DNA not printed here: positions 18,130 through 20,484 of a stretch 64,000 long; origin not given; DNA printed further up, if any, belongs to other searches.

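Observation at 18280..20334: Fusion of glutamine amidotransferase/AsnB with a Dph6-like diphthine-ammonia ligase domain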

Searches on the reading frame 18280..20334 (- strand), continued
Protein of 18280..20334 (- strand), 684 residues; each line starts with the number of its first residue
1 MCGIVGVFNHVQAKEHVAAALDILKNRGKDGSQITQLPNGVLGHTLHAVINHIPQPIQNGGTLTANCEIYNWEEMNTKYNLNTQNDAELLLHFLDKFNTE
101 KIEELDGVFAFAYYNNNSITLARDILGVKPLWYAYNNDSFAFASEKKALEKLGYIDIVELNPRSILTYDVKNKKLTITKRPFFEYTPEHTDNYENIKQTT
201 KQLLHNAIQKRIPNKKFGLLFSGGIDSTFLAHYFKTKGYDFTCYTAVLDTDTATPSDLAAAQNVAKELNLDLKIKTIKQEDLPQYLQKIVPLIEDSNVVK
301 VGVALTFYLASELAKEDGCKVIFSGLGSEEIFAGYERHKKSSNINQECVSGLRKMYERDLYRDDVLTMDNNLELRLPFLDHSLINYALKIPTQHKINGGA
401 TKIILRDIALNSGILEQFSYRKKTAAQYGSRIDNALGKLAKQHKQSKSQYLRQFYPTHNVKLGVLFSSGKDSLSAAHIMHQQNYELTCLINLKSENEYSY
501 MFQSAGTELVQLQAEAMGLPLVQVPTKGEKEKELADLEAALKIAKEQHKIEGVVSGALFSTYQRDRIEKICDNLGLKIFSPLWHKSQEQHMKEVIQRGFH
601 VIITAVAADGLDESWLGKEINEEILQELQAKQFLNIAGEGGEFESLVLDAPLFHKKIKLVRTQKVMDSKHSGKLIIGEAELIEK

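Call 20: find_homologous_proteins(query=P0151, max_evalue=1e-20)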
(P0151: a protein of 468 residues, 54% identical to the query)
Query P0151 (468 aa): 1853 proteins with E <= 1e-20 among 8000 candidates; the best 120 are listed.
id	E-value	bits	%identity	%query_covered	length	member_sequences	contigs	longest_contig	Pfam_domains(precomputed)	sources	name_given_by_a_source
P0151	0.0e+0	1032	100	100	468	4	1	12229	PF00733.28,PF13522.12,PF13537.12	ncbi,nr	ncbi:MAG: asparagine synthetase B, partial [Candidatus Woesearchaeota archaeon]|nr:asparagine synthe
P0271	8.4e-178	610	62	100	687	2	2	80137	PF00733.28,PF28410.1,PF24167.2,PF01902.25,PF13522.12,PF13537.12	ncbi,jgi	-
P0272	2.7e-177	608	61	100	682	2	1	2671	PF00733.28,PF28410.1,PF24167.2,PF01902.25,PF13522.12,PF13537.12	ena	-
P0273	1.9e-176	605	61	100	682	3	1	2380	PF00733.28,PF28410.1,PF24167.2,PF01902.25,PF13522.12,PF13537.12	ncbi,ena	-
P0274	2.6e-174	598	60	100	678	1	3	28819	PF00733.28,PF28410.1,PF24167.2,PF01902.25,PF13522.12,PF13537.12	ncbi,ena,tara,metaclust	tara:strand:- start:7885 stop:9921 length:2037 start_codon:yes stop_codon:yes gene_type:complete|met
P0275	5.3e-170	584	59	100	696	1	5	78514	PF00733.28,PF28410.1,PF24167.2,PF06508.20,PF01902.25,PF13522.12,PF13537.12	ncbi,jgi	-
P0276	8.5e-170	584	59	100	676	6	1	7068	PF00733.28,PF28410.1,PF24167.2,PF01902.25,PF13522.12,PF13537.12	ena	-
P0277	1.2e-168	580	58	100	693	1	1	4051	PF00733.28,PF28410.1,PF24167.2,PF01902.25,PF13522.12,PF13537.12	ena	-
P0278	1.5e-168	579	57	100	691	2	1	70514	PF00733.28,PF28410.1,PF24167.2,PF06508.20,PF01902.25,PF13522.12,PF13537.12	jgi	-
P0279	1.3e-167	576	58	100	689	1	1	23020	PF00733.28,PF28410.1,PF24167.2,PF03054.23,PF01902.25,PF13522.12,PF13537.12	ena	-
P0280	1.3e-167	576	58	100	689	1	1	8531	PF00733.28,PF28410.1,PF24167.2,PF03054.23,PF01902.25,PF13522.12,PF13537.12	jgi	jgi:asparagine synthase (glutamine-hydrolysing)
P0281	1.4e-167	576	58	100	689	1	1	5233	PF00733.28,PF28410.1,PF24167.2,PF03054.23,PF01902.25,PF13522.12,PF13537.12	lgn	-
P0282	1.7e-167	576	60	100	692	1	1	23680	PF00733.28,PF28410.1,PF24167.2,PF03054.23,PF01902.25,PF13522.12,PF13537.12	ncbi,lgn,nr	ncbi:MAG: diphthine--ammonia ligase [Candidatus Nanoarchaeia archaeon]|nr:diphthine--ammonia ligase 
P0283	7.1e-167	574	58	100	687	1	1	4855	PF00733.28,PF28410.1,PF24167.2,PF01902.25,PF13522.12,PF13537.12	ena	-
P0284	9.6e-167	573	59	100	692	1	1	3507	PF00733.28,PF28410.1,PF24167.2,PF02568.21,PF01902.25,PF13522.12,PF02540.24,PF13537.12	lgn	-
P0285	1.1e-166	573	58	100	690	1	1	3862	PF00733.28,PF28410.1,PF24167.2,PF03054.23,PF06508.20,PF01902.25,PF13522.12,PF02540.24,PF13537.12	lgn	-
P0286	1.1e-166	573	60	100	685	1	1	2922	PF00733.28,PF28410.1,PF24167.2,PF03054.23,PF01902.25,PF13522.12,PF13537.12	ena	-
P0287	2.7e-166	572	58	100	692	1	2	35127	PF00733.28,PF28410.1,PF24167.2,PF03054.23,PF01902.25,PF13522.12,PF13537.12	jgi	jgi:asparagine synthase (glutamine-hydrolysing)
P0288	4.8e-166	571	58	100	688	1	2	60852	PF00733.28,PF28410.1,PF24167.2,PF06508.20,PF01902.25,PF13522.12,PF13537.12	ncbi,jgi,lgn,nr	ncbi:diphthine--ammonia ligase [Candidatus Woesearchaeota archaeon]|nr:diphthine--ammonia ligase [Ca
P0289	6.5e-166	571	61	100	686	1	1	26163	PF00733.28,PF28410.1,PF24167.2,PF01902.25,PF13522.12,PF13537.12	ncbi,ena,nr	ncbi:MAG: diphthine--ammonia ligase [Nanoarchaeota archaeon]|nr:diphthine--ammonia ligase [Nanoarcha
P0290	3.2e-165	568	58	100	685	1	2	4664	PF00733.28,PF28410.1,PF24167.2,PF01902.25,PF13522.12,PF13537.12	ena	-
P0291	6.6e-165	567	59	100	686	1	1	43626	PF00733.28,PF28410.1,PF01902.25,PF13522.12,PF13537.12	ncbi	-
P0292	3.9e-164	565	56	100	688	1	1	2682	PF00733.28,PF28410.1,PF24167.2,PF03054.23,PF06508.20,PF01902.25,PF13522.12,PF13537.12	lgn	-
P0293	5.3e-164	564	58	100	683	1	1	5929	PF00733.28,PF28410.1,PF01902.25,PF13522.12,PF13537.12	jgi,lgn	-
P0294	6.9e-164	564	57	100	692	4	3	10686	PF00733.28,PF28410.1,PF24167.2,PF06508.20,PF01902.25,PF13522.12,PF13537.12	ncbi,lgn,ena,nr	ncbi:MAG: diphthine--ammonia ligase [Nanoarchaeota archaeon]|nr:diphthine--ammonia ligase [Nanoarcha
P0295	9.0e-164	564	58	100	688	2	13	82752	PF00733.28,PF28410.1,PF24167.2,PF01902.25,PF13522.12,PF13537.12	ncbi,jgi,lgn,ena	jgi:diphthine-ammonia ligase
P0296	9.8e-164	564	58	100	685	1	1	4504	PF00733.28,PF28410.1,PF24167.2,PF01902.25,PF13522.12,PF13537.12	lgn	-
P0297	2.1e-163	563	58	100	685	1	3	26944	PF00733.28,PF28410.1,PF24167.2,PF03054.23,PF01902.25,PF13522.12,PF13537.12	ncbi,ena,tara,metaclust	tara:strand:+ start:183 stop:2240 length:2058 start_codon:yes stop_codon:yes gene_type:complete|meta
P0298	7.0e-163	561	56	100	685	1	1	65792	PF00733.28,PF28410.1,PF24167.2,PF01902.25,PF13522.12,PF13537.12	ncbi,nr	ncbi:diphthine--ammonia ligase [Candidatus Woesearchaeota archaeon]|nr:diphthine--ammonia ligase [Ca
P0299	2.7e-162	559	55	100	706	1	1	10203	PF00733.28,PF28410.1,PF01902.25,PF13522.12,PF13537.12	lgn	-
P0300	3.2e-161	555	60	100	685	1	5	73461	PF00733.28,PF28410.1,PF24167.2,PF03054.23,PF01902.25,PF13522.12,PF13537.12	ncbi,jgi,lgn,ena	jgi:asparagine synthase (glutamine-hydrolysing)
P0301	6.8e-161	554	58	100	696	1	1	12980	PF00733.28,PF28410.1,PF24167.2,PF03054.23,PF06508.20,PF01902.25,PF13522.12,PF02540.24,PF13537.12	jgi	jgi:diphthine-ammonia ligase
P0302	8.6e-161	554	57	100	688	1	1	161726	PF00733.28,PF28410.1,PF24167.2,PF03054.23,PF06508.20,PF01902.25,PF13522.12,PF13537.12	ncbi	ncbi:MAG: diphthine--ammonia ligase [archaeon]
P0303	9.1e-161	554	56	100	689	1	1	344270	PF00733.28,PF28410.1,PF24167.2,PF01902.25,PF13522.12,PF13537.12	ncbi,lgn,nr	ncbi:MAG: diphthine--ammonia ligase [Candidatus Nanoarchaeia archaeon]|nr:diphthine--ammonia ligase 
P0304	9.7e-161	554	58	100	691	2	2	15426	PF00733.28,PF28410.1,PF24167.2,PF02568.21,PF01902.25,PF13522.12,PF13537.12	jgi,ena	-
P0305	1.2e-160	553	56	100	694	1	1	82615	PF00733.28,PF28410.1,PF24167.2,PF03054.23,PF01902.25,PF13522.12,PF13537.12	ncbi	-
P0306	1.2e-160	553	56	100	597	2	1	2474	PF00733.28,PF01507.26,PF03054.23,PF01902.25,PF13522.12,PF13537.12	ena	-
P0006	1.3e-160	553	58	100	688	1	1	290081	PF00733.28,PF28410.1,PF24167.2,PF01902.25,PF13522.12,PF13537.12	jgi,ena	jgi:diphthine-ammonia ligase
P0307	2.5e-160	552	58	100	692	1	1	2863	PF00733.28,PF28410.1,PF24167.2,PF03054.23,PF06508.20,PF01902.25,PF13522.12,PF13537.12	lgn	-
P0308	6.9e-160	551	55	100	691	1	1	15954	PF00733.28,PF28410.1,PF24167.2,PF03054.23,PF06508.20,PF01902.25,PF13522.12,PF13537.12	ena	-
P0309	9.6e-160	550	56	100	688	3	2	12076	PF00733.28,PF28410.1,PF24167.2,PF01902.25,PF13522.12,PF13537.12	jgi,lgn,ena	-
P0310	9.9e-160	550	56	100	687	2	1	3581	PF00733.28,PF28410.1,PF24167.2,PF01902.25,PF13522.12,PF13537.12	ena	-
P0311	1.0e-159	550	57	100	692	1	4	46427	PF00733.28,PF28410.1,PF24167.2,PF01902.25,PF13522.12,PF13537.12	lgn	-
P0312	1.1e-159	550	55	100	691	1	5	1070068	PF00733.28,PF28410.1,PF24167.2,PF01902.25,PF13522.12,PF13537.12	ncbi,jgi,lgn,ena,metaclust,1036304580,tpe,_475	jgi:diphthine-ammonia ligase|metaclust:\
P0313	2.1e-159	549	56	100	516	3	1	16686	PF00733.28,PF24167.2,PF01902.25,PF13522.12,PF13537.12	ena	-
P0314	2.6e-159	549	56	100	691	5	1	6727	PF00733.28,PF28410.1,PF24167.2,PF01902.25,PF13522.12,PF13537.12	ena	-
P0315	3.0e-159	549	56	100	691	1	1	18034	PF00733.28,PF28410.1,PF24167.2,PF03054.23,PF02568.21,PF01902.25,PF13522.12,PF13537.12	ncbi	-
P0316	3.0e-159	549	55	100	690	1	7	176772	PF00733.28,PF28410.1,PF01902.25,PF13522.12,PF13537.12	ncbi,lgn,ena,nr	ncbi:diphthine--ammonia ligase [archaeon]|nr:diphthine--ammonia ligase [archaeon]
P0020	3.4e-159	549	56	100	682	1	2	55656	PF00733.28,PF28410.1,PF24167.2,PF03054.23,PF06508.20,PF01902.25,PF13522.12,PF13537.12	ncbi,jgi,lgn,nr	ncbi:diphthine--ammonia ligase [Candidatus Woesearchaeota archaeon]|nr:diphthine--ammonia ligase [Ca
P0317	5.2e-159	548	56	100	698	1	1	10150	PF00733.28,PF28410.1,PF24167.2,PF02568.21,PF01902.25,PF13522.12,PF13537.12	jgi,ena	-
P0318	9.5e-159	547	56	100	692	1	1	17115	PF00733.28,PF28410.1,PF01902.25,PF13522.12,PF13537.12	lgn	-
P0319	1.7e-158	546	55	100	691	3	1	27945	PF00733.28,PF28410.1,PF24167.2,PF03054.23,PF06508.20,PF01902.25,PF13522.12,PF13537.12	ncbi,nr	ncbi:ATP-binding protein [Candidatus Woesearchaeota archaeon]|nr:ATP-binding protein [Candidatus Woe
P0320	3.2e-158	545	54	100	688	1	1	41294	PF00733.28,PF28410.1,PF24167.2,PF03054.23,PF06508.20,PF01902.25,PF13522.12,PF13537.12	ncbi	ncbi:diphthine--ammonia ligase, partial [Bacteroidota bacterium]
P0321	3.8e-158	545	56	100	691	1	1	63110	PF00733.28,PF28410.1,PF24167.2,PF01902.25,PF13522.12,PF13537.12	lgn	-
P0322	4.9e-158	545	56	100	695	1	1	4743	PF00733.28,PF28410.1,PF24167.2,PF03054.23,PF01902.25,PF13522.12,PF13537.12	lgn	-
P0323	5.2e-158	545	56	100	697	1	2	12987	PF00733.28,PF28410.1,PF24167.2,PF06508.20,PF01902.25,PF13522.12,PF02540.24,PF13537.12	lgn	-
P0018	5.8e-158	545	56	100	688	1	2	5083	PF00733.28,PF28410.1,PF24167.2,PF06508.20,PF01902.25,PF13522.12,PF13537.12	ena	-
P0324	6.1e-158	544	57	100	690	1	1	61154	PF00733.28,PF28410.1,PF24167.2,PF01902.25,PF13522.12,PF13537.12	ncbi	-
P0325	7.6e-158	544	56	100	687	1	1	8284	PF00733.28,PF28410.1,PF24167.2,PF02568.21,PF01902.25,PF13522.12,PF13537.12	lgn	-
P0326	9.0e-158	544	54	100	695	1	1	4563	PF00733.28,PF28410.1,PF24167.2,PF03054.23,PF06508.20,PF01902.25,PF13522.12,PF02540.24,PF13537.12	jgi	jgi:diphthine-ammonia ligase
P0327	1.3e-157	543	56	100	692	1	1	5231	PF00733.28,PF28410.1,PF24167.2,PF03054.23,PF06508.20,PF02568.21,PF01902.25,PF13522.12,PF13537.12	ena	-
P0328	1.6e-157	543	56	100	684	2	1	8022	PF00733.28,PF28410.1,PF24167.2,PF01902.25,PF13522.12,PF13537.12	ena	-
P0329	3.8e-157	542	55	100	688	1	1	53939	PF00733.28,PF28410.1,PF03054.23,PF06508.20,PF01902.25,PF13522.12,PF13537.12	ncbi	ncbi:MAG: diphthine--ammonia ligase [archaeon]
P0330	5.4e-157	541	53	100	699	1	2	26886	PF00733.28,PF28410.1,PF24167.2,PF03054.23,PF06508.20,PF01902.25,PF13522.12,PF13537.12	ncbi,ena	-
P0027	8.0e-157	541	56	100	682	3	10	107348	PF00733.28,PF28410.1,PF24167.2,PF03054.23,PF01902.25,PF13522.12,PF13537.12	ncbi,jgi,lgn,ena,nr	ncbi:diphthine--ammonia ligase [Candidatus Woesearchaeota archaeon]|jgi:diphthine-ammonia ligase|nr:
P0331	8.4e-157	541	56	100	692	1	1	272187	PF00733.28,PF28410.1,PF24167.2,PF01902.25,PF13522.12,PF13537.12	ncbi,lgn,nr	ncbi:MAG: diphthine--ammonia ligase [Candidatus Woesearchaeota archaeon]|nr:diphthine--ammonia ligas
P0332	1.5e-156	540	55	100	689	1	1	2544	PF00733.28,PF28410.1,PF24167.2,PF03054.23,PF06508.20,PF01902.25,PF13522.12,PF13537.12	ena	-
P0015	1.6e-156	540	56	100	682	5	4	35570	PF00733.28,PF28410.1,PF24167.2,PF03054.23,PF06508.20,PF01902.25,PF13522.12,PF13537.12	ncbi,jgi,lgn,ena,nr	ncbi:ATP-binding protein [Candidatus Woesearchaeota archaeon CG10_big_fil_rev_8_21_14_0_10_32_24]|nr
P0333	2.9e-156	539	55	100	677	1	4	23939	PF00733.28,PF28410.1,PF24167.2,PF01902.25,PF13522.12,PF13537.12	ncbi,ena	-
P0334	2.9e-156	539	55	100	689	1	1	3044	PF00733.28,PF28410.1,PF24167.2,PF01902.25,PF13522.12,PF02540.24,PF13537.12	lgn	-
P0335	6.3e-156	538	58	100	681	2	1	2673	PF00733.28,PF28410.1,PF24167.2,PF03054.23,PF06508.20,PF01902.25,PF13522.12,PF13537.12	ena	-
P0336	1.0e-155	537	55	100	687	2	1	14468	PF00733.28,PF28410.1,PF06508.20,PF01902.25,PF13522.12,PF13537.12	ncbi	ncbi:MAG: diphthine--ammonia ligase [Candidatus Woesearchaeota archaeon]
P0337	1.2e-155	537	54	100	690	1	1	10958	PF00733.28,PF28410.1,PF24167.2,PF01902.25,PF13522.12,PF02540.24,PF13537.12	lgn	-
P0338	1.3e-155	537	55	100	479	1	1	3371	PF00733.28,PF13522.12,PF13537.12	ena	-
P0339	1.5e-155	537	57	100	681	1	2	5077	PF00733.28,PF28410.1,PF24167.2,PF03054.23,PF06508.20,PF01902.25,PF13522.12,PF02540.24,PF13537.12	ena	-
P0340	1.7e-155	536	57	100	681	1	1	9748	PF00733.28,PF28410.1,PF24167.2,PF03054.23,PF06508.20,PF01902.25,PF13522.12,PF02540.24,PF13537.12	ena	-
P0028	1.9e-155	536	56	100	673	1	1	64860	PF00733.28,PF28410.1,PF24167.2,PF03054.23,PF06508.20,PF01902.25,PF13522.12,PF13537.12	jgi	jgi:diphthine-ammonia ligase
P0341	2.8e-155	536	53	100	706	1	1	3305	PF00733.28,PF28410.1,PF24167.2,PF03054.23,PF06508.20,PF01902.25,PF13522.12,PF02540.24,PF13537.12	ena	-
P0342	5.0e-155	535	55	100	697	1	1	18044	PF00733.28,PF28410.1,PF24167.2,PF03054.23,PF01902.25,PF13522.12,PF13537.12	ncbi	ncbi:MAG: diphthine--ammonia ligase [Nanoarchaeota archaeon]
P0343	5.5e-155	535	57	100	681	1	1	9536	PF00733.28,PF28410.1,PF24167.2,PF03054.23,PF06508.20,PF01902.25,PF13522.12,PF02540.24,PF13537.12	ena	-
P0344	6.0e-155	535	55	100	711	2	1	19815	PF00733.28,PF28410.1,PF24167.2,PF01902.25,PF13522.12,PF13537.12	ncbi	ncbi:MAG: diphthine--ammonia ligase [Candidatus Woesearchaeota archaeon]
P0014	7.4e-155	534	56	100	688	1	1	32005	PF00733.28,PF28410.1,PF24167.2,PF03054.23,PF01902.25,PF13522.12,PF13537.12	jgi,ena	-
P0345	1.0e-154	534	55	100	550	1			PF00733.28,PF24167.2,PF03054.23,PF06508.20,PF01902.25,PF13522.12,PF13537.12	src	-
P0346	1.1e-154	534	54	100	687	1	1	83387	PF00733.28,PF28410.1,PF24167.2,PF03054.23,PF01902.25,PF13522.12,PF13537.12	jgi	jgi:diphthine-ammonia ligase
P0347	1.4e-154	533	53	100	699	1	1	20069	PF00733.28,PF28410.1,PF24167.2,PF03054.23,PF06508.20,PF01902.25,PF13522.12,PF13537.12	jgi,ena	-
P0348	1.4e-154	533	56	100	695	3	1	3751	PF00733.28,PF28410.1,PF24167.2,PF03054.23,PF01902.25,PF13522.12,PF13537.12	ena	-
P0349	1.5e-154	533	54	100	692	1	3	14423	PF00733.28,PF28410.1,PF24167.2,PF01902.25,PF13522.12,PF13537.12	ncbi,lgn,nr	ncbi:diphthine--ammonia ligase [Candidatus Woesearchaeota archaeon]|nr:diphthine--ammonia ligase [Ca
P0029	1.8e-154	533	56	100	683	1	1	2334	PF00733.28,PF28410.1,PF24167.2,PF06508.20,PF01902.25,PF13522.12,PF13537.12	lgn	-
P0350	2.5e-154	533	55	100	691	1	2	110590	PF00733.28,PF28410.1,PF06508.20,PF01902.25,PF13522.12,PF13537.12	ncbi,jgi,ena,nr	ncbi:diphthine--ammonia ligase [Candidatus Woesearchaeota archaeon]|nr:MAG: diphthine--ammonia ligas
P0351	2.5e-154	533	56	100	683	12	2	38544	PF00733.28,PF28410.1,PF24167.2,PF03054.23,PF06508.20,PF01902.25,PF13522.12,PF02540.24,PF13537.12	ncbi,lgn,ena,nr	ncbi:MAG: diphthine--ammonia ligase [Candidatus Woesearchaeota archaeon]|nr:diphthine--ammonia ligas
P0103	2.6e-154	533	56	100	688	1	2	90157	PF00733.28,PF28410.1,PF24167.2,PF03054.23,PF06508.20,PF01902.25,PF13522.12,PF13537.12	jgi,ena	jgi:diphthine-ammonia ligase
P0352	2.9e-154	532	55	100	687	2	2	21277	PF00733.28,PF28410.1,PF24167.2,PF06508.20,PF01902.25,PF13522.12,PF13537.12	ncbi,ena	-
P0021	7.6e-154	531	56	100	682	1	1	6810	PF00733.28,PF28410.1,PF24167.2,PF03054.23,PF01902.25,PF13522.12,PF13537.12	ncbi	-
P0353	8.8e-154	531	53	100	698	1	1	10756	PF00733.28,PF28410.1,PF24167.2,PF03054.23,PF06508.20,PF01902.25,PF13522.12,PF02540.24,PF13537.12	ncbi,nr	ncbi:MAG: diphthine--ammonia ligase [Nanoarchaeota archaeon]|nr:diphthine--ammonia ligase [Nanoarcha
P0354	1.0e-153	531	53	100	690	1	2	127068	PF00733.28,PF28410.1,PF03054.23,PF01902.25,PF13522.12,PF13537.12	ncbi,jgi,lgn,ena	-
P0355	1.2e-153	530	55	100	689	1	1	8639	PF00733.28,PF28410.1,PF01902.25,PF13522.12,PF13537.12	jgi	jgi:diphthine-ammonia ligase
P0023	2.4e-153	529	55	100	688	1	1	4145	PF00733.28,PF28410.1,PF24167.2,PF03054.23,PF01902.25,PF13522.12,PF13537.12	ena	-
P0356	2.5e-153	529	54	100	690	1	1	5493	PF00733.28,PF28410.1,PF24167.2,PF03054.23,PF06508.20,PF01902.25,PF13522.12,PF13537.12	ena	-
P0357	2.5e-153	529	54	100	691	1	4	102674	PF00733.28,PF28410.1,PF24167.2,PF03054.23,PF06508.20,PF01902.25,PF13522.12,PF13537.12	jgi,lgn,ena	-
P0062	2.8e-153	529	56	100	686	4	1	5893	PF00733.28,PF28410.1,PF24167.2,PF06508.20,PF01902.25,PF13522.12,PF13537.12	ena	-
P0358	3.0e-153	529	53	100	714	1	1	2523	PF00733.28,PF28410.1,PF24167.2,PF03054.23,PF01902.25,PF13522.12,PF02540.24,PF13537.12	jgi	jgi:diphthine-ammonia ligase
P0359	3.8e-153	529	54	100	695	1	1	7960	PF00733.28,PF28410.1,PF01902.25,PF13522.12,PF13537.12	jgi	jgi:asparagine synthase (glutamine-hydrolysing)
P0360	4.1e-153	529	55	100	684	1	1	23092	PF00733.28,PF28410.1,PF24167.2,PF01902.25,PF13522.12,PF13537.12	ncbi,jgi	-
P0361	1.1e-152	527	56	100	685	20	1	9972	PF00733.28,PF28410.1,PF24167.2,PF01902.25,PF13522.12,PF13537.12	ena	-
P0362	1.1e-152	527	53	100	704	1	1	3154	PF00733.28,PF28410.1,PF24167.2,PF03054.23,PF01902.25,PF13522.12,PF13537.12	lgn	-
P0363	1.1e-152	527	51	100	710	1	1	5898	PF00733.28,PF28410.1,PF24167.2,PF01902.25,PF13522.12,PF13537.12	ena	-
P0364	1.3e-152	527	55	100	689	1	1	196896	PF00733.28,PF28410.1,PF24167.2,PF03054.23,PF01902.25,PF13522.12,PF13537.12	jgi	jgi:diphthine-ammonia ligase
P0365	1.4e-152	527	54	100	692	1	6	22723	PF00733.28,PF28410.1,PF24167.2,PF03054.23,PF06508.20,PF01902.25,PF13522.12,PF13537.12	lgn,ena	-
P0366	3.4e-152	526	56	100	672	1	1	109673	PF00733.28,PF28410.1,PF24167.2,PF01902.25,PF13522.12,PF13537.12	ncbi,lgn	-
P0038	4.1e-152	525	56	100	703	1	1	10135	PF00733.28,PF28410.1,PF24167.2,PF03054.23,PF06508.20,PF01902.25,PF13522.12,PF13537.12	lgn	-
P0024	6.1e-152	525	55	100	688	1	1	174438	PF00733.28,PF28410.1,PF24167.2,PF01902.25,PF13522.12,PF13537.12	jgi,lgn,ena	-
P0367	6.7e-152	525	54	100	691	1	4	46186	PF00733.28,PF28410.1,PF24167.2,PF03054.23,PF01902.25,PF13522.12,PF13537.12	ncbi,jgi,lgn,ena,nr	ncbi:MAG: diphthine--ammonia ligase [Nanoarchaeota archaeon]|nr:diphthine--ammonia ligase [Nanoarcha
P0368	8.4e-152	524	53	100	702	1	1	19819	PF00733.28,PF28410.1,PF01902.25,PF13522.12,PF02540.24,PF13537.12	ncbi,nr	ncbi:diphthine--ammonia ligase [Candidatus Woesearchaeota archaeon]|nr:MAG: diphthine--ammonia ligas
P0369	1.0e-151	524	53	100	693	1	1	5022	PF00733.28,PF28410.1,PF24167.2,PF03054.23,PF01902.25,PF13522.12,PF13537.12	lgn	-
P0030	1.6e-151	523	55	100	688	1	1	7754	PF00733.28,PF28410.1,PF24167.2,PF01902.25,PF13522.12,PF13537.12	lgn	-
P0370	2.0e-151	523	53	100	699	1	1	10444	PF00733.28,PF28410.1,PF24167.2,PF03054.23,PF06508.20,PF01902.25,PF13522.12,PF02540.24,PF13537.12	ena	-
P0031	3.0e-151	522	54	100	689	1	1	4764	PF00733.28,PF28410.1,PF24167.2,PF01902.25,PF13522.12,PF13537.12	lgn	-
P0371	3.3e-151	522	55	100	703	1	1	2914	PF00733.28,PF28410.1,PF24167.2,PF01902.25,PF13522.12,PF13537.12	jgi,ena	-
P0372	3.4e-151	522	53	100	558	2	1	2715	PF00733.28,PF03054.23,PF01902.25,PF13522.12,PF02540.24,PF13537.12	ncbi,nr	ncbi:MAG TPA: asparagine synthase-related protein, partial [Candidatus Nanoarchaeia archaeon]|nr:asp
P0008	3.9e-151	522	56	100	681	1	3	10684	PF00733.28,PF28410.1,PF24167.2,PF01902.25,PF13522.12,PF13537.12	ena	-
